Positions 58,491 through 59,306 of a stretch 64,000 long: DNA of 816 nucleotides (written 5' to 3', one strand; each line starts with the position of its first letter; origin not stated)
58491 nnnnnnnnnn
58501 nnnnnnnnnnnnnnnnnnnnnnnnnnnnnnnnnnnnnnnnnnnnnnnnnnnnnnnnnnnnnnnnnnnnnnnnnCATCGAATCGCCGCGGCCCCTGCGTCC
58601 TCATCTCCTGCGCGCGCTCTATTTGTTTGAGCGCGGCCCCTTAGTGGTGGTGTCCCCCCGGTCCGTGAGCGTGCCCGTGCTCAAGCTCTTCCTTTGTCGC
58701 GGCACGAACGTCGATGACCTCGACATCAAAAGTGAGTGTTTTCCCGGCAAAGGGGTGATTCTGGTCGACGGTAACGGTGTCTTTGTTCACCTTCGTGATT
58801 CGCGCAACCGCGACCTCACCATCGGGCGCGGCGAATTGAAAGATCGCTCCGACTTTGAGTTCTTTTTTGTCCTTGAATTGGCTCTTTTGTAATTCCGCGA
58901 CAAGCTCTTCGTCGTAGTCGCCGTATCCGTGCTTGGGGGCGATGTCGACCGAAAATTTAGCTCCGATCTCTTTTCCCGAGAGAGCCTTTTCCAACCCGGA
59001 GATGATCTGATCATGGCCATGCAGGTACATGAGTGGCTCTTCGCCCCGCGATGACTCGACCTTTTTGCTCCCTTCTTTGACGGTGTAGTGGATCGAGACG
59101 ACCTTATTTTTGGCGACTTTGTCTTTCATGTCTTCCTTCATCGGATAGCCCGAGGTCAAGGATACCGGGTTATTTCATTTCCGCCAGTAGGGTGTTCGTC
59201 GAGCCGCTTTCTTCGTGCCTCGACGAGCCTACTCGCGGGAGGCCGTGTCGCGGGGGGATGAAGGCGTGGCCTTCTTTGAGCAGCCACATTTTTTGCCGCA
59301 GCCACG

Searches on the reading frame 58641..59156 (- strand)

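Call 28: search_protein_families(library=pfam, proteins=[window:58641-59156:-], max_evalue=0.001)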
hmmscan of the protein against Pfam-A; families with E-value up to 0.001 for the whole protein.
window:58641-59156:- (171 aa): 1 family
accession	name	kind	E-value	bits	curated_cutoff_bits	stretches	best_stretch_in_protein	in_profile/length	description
PF00254.34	FKBP_C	-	1.1e-10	42.1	21.1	1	13-147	4-93/94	FKBP-type peptidyl-prolyl cis-trans isomerase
